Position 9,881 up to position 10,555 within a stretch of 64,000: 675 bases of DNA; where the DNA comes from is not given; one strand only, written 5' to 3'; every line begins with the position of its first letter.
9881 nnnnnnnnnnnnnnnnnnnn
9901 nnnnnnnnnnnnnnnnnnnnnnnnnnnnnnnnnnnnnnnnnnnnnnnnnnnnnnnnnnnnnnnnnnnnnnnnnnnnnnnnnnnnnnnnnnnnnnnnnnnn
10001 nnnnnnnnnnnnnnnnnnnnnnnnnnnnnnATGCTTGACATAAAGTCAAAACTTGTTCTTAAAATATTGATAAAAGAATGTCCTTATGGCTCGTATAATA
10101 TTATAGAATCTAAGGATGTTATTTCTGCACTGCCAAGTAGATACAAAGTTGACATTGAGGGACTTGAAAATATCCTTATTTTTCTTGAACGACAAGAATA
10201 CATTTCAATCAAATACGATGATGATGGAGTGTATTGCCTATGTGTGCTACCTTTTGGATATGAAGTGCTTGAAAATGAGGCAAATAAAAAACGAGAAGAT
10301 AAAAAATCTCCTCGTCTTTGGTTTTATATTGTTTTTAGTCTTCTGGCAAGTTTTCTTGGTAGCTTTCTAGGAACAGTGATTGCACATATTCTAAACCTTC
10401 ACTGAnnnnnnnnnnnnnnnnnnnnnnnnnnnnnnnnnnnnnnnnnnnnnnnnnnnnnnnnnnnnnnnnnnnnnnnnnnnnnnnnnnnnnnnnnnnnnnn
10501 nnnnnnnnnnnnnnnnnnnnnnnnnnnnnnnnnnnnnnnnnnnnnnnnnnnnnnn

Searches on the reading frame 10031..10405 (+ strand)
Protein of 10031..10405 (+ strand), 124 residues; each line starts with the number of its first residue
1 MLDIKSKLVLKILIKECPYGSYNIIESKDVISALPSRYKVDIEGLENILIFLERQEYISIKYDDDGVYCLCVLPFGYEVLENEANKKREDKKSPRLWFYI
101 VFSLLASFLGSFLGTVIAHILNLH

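Call 9: search_protein_families(library=pfam, proteins=[window:10031-10405:+])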
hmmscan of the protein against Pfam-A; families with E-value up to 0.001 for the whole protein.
window:10031-10405:+ (124 aa): 0 families

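Call 20: find_encoding_contigs(protein=window:10031-10405:+, flank=2500, max_places=10)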
Protein window:10031-10405:+ (124 aa): 22 contigs read that carry it; 10 places shown.
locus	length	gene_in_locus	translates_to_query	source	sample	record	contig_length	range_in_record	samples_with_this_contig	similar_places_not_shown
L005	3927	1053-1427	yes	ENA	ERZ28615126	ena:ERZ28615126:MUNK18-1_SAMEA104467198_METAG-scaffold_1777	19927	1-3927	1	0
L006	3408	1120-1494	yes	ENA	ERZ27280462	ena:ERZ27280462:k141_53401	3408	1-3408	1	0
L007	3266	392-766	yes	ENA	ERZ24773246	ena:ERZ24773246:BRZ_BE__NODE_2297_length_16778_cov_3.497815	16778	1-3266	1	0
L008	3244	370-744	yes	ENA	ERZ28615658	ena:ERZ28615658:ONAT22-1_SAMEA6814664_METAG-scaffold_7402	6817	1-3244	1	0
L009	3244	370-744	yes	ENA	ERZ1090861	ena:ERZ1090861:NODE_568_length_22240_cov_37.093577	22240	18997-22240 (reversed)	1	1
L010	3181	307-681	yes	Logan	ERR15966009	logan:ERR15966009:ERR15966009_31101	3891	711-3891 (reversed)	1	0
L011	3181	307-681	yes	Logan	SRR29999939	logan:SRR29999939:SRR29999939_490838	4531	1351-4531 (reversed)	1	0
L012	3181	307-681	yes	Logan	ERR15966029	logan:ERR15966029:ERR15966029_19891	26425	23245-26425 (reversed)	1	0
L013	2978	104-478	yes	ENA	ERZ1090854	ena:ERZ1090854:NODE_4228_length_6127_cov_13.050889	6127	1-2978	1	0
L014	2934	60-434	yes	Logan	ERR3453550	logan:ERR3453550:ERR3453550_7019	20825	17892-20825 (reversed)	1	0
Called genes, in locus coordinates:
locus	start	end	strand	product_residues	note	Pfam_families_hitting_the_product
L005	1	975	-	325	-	?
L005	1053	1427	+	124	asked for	-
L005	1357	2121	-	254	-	PF04002:RadC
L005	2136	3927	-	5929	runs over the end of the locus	?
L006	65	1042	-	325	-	PF13306:LRR_5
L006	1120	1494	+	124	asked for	-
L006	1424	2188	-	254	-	PF04002:RadC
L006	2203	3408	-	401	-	?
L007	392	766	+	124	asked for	-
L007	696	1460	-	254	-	PF04002:RadC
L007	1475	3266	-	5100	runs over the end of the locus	?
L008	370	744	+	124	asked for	-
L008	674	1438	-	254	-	PF04002:RadC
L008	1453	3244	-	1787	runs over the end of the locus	?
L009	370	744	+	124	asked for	-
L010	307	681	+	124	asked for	-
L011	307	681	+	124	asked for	-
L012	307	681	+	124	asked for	-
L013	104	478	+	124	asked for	-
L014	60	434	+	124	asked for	-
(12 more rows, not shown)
